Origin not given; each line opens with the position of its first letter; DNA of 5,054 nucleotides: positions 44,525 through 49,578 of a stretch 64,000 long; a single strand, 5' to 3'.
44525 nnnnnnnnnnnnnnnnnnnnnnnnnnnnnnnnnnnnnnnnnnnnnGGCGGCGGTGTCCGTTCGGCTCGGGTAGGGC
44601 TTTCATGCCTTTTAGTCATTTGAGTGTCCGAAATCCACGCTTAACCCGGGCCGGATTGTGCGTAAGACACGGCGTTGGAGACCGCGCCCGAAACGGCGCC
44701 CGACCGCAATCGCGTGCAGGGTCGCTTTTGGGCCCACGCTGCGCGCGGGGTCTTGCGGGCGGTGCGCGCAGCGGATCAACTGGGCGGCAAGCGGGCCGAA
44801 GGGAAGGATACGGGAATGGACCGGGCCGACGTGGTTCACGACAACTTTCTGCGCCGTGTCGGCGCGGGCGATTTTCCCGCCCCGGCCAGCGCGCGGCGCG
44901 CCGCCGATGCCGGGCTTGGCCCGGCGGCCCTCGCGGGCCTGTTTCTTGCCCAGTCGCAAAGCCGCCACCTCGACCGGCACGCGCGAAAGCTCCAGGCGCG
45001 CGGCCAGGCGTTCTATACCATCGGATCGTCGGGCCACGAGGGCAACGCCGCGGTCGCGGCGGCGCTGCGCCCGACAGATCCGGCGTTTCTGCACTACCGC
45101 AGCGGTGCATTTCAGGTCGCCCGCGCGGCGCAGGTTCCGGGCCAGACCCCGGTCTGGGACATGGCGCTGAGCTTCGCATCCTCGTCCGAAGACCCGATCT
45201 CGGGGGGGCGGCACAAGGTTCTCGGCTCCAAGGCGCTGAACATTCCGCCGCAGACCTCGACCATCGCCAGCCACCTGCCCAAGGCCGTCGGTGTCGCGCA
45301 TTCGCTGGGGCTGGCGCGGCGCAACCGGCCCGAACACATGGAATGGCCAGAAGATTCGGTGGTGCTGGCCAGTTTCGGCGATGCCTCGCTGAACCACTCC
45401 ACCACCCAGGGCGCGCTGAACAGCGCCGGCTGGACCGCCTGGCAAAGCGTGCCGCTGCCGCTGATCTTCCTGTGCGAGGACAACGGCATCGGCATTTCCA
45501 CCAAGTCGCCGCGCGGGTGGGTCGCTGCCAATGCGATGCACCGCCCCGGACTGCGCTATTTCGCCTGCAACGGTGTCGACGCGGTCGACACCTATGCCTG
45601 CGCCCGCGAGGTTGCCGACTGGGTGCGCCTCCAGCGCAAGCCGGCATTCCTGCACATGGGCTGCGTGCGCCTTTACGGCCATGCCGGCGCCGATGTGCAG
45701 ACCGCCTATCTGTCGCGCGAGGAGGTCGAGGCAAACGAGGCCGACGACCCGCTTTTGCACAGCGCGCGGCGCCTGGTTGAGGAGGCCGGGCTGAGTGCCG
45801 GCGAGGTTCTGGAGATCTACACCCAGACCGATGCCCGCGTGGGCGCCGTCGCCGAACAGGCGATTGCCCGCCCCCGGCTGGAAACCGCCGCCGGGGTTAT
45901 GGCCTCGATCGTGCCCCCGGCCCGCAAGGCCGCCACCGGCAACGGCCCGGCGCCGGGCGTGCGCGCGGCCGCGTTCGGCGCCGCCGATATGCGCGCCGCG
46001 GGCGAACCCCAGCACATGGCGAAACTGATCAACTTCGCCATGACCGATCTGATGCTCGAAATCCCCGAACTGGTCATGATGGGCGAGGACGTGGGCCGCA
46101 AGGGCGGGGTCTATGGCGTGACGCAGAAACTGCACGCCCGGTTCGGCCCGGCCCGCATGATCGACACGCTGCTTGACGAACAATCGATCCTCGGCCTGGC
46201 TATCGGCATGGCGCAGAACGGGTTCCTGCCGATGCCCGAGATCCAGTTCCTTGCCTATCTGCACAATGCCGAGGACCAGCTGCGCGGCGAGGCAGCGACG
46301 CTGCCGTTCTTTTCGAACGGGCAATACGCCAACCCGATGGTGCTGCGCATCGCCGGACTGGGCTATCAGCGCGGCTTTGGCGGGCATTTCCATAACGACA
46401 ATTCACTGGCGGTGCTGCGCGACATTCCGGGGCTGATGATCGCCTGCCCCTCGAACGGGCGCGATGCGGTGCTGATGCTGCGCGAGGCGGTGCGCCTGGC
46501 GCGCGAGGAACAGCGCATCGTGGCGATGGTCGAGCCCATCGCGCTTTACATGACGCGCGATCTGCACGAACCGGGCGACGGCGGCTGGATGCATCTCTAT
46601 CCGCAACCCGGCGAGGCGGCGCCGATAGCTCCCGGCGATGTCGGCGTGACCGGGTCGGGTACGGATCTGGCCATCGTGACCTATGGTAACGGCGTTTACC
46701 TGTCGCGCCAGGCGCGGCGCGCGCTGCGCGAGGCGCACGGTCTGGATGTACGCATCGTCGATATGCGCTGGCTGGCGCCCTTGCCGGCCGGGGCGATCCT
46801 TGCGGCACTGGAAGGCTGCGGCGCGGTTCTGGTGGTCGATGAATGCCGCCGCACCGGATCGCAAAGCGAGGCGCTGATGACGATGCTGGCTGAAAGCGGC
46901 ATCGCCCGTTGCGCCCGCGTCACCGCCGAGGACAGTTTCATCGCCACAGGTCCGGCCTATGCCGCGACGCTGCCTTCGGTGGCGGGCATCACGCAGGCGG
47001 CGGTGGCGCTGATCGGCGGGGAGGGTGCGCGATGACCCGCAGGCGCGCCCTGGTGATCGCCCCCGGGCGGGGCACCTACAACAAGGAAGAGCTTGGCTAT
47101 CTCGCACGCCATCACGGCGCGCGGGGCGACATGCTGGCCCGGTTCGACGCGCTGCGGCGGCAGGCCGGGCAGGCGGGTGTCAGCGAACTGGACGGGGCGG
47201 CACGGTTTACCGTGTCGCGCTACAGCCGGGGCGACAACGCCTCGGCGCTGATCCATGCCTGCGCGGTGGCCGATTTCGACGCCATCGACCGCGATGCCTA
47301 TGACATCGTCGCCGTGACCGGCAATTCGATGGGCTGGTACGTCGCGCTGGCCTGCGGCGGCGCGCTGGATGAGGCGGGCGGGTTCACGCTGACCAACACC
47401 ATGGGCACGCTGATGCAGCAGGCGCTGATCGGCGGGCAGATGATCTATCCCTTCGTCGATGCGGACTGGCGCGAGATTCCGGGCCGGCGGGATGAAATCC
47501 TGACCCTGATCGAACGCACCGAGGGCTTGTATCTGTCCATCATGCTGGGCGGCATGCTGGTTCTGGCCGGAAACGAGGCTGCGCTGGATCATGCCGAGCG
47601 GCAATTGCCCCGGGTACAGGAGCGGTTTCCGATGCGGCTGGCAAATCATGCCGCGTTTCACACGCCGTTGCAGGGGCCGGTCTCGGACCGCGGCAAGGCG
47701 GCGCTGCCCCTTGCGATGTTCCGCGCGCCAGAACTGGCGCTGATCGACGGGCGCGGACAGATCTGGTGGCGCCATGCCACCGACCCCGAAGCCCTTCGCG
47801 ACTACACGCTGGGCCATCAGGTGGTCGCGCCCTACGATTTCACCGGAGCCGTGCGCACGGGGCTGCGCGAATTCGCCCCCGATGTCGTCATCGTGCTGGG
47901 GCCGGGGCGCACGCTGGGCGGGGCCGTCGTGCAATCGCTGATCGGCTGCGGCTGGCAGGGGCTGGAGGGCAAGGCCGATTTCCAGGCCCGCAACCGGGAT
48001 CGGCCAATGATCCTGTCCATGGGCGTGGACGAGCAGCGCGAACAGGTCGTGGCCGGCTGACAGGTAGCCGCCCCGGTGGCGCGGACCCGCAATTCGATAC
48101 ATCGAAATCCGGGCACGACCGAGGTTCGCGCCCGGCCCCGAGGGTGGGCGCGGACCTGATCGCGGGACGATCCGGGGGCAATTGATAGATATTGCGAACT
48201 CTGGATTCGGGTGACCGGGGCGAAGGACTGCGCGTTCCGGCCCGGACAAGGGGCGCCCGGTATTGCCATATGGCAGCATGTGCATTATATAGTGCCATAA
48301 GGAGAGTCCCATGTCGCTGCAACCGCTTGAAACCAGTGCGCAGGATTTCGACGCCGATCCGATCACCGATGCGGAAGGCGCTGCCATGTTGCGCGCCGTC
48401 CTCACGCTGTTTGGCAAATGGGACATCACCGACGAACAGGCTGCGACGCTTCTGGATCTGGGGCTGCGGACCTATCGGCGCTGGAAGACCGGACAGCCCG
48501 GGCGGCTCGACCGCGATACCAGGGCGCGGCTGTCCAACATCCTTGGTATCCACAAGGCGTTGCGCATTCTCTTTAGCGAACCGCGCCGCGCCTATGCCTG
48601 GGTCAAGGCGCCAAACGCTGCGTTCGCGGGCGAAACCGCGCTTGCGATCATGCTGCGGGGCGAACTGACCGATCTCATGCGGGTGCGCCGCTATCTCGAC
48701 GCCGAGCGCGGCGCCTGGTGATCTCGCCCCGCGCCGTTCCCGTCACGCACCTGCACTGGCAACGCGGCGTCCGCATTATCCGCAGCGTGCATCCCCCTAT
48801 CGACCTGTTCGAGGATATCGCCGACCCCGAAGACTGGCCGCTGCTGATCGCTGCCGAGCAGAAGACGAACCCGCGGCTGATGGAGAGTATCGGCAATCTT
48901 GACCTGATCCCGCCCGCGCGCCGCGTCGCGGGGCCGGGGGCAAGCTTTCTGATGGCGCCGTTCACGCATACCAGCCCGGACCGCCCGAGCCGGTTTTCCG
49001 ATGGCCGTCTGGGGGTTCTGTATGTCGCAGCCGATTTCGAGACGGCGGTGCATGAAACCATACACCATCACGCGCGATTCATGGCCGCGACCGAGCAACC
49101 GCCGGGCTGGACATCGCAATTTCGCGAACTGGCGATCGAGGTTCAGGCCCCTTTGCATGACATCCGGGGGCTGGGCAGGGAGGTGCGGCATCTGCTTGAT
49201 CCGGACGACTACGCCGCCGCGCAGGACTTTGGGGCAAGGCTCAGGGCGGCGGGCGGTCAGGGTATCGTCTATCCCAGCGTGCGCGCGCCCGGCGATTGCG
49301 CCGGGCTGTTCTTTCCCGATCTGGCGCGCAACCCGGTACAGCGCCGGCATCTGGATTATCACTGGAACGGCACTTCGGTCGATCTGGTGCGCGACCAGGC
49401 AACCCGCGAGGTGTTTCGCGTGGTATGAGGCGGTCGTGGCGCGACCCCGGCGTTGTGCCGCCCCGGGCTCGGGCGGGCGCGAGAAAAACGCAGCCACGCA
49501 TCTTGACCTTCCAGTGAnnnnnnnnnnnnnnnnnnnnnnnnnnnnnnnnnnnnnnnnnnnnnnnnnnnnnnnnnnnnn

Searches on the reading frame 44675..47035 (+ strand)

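Call 12: search_protein_families(library=pfam, proteins=[window:44675-47035:+])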
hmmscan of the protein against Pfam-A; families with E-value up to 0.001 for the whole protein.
window:44675-47035:+ (786 aa): 4 families
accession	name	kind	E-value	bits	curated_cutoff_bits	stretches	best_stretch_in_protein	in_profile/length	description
PF00676.26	E1_dh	-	9.8e-25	87.6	22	1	96-402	7-297/300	Dehydrogenase E1 component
PF02779.29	Transket_pyr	-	3.6e-22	79.3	27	1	447-622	4-169/174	Transketolase, pyrimidine binding domain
PF02780.25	Transketolase_C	-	1.4e-15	57.8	25.9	1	657-769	4-121/124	Transketolase, C-terminal domain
PF17147.9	PFOR_II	-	0.00064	20.5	27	0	664-732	2-68/102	Pyruvate:ferredoxin oxidoreductase core domain II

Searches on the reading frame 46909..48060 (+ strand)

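Call 12: search_protein_families(library=pfam, proteins=[window:46909-48060:+])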
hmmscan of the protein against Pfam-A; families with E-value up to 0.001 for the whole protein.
window:46909-48060:+ (383 aa): 0 families

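Call 43: search_protein_families(library=ncbifam, proteins=[window:46909-48060:+], max_evalue=0.01)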
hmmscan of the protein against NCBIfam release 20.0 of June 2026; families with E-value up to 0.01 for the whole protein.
window:46909-48060:+ (383 aa): 5 families
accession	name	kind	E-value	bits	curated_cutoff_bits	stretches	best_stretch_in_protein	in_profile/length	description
TIGR03131.1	malonate_mdcH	equivalog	5.9e-14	52.2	297.9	1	110-337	54-269/297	malonate decarboxylase subunit epsilon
TIGR00128.1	fabD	equivalog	4.2e-08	33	260.9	1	134-339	85-282/290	ACP S-malonyltransferase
NF045894.1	PKS_plus_SDR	equivalog_domain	7.9e-07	27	1740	1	109-340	593-811/1515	type I polyketide synthase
NF011941.0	PRK15412.1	equivalog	0.0061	16.1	359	1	262-293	132-163/185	thiol:disulfide interchange protein DsbE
TIGR02813.1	omega_3_PfaA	subfamily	0.0084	12.8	1010.1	0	109-287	651-828/2582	polyketide-type polyunsaturated fatty acid synthase PfaA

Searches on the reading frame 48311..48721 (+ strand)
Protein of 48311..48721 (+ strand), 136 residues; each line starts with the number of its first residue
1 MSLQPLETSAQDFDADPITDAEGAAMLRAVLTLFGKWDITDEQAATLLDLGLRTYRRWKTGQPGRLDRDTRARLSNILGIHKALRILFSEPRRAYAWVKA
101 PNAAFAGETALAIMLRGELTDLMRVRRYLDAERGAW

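Call 12: search_protein_families(library=pfam, proteins=[window:48311-48721:+])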
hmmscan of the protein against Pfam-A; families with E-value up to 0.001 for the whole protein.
window:48311-48721:+ (136 aa): 2 families
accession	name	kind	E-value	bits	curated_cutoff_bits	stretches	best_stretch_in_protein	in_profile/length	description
PF20432.4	Xre-like-HTH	-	1.6e-14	54.3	25.8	1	17-78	2-62/63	Antitoxin Xre-like helix-turn-helix domain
PF09722.15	Xre_MbcA_ParS_C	-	7.6e-13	48.7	24.5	1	83-134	1-50/51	Antitoxin Xre/MbcA/ParS C-terminal toxin-binding domain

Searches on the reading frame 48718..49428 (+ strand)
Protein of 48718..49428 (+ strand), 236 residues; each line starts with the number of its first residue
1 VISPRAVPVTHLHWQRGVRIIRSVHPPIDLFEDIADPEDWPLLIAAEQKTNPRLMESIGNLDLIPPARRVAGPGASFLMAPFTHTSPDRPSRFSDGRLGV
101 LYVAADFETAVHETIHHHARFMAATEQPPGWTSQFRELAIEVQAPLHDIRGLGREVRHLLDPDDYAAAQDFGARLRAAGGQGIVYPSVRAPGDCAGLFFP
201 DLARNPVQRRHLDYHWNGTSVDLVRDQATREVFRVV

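Call 12: search_protein_families(library=pfam, proteins=[window:48718-49428:+])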
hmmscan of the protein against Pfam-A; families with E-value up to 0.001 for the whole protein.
window:48718-49428:+ (236 aa): 1 family
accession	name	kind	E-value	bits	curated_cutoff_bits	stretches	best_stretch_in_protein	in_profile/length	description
PF08808.17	RES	-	1e-36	126.8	23.2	1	68-217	3-157/157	RES domain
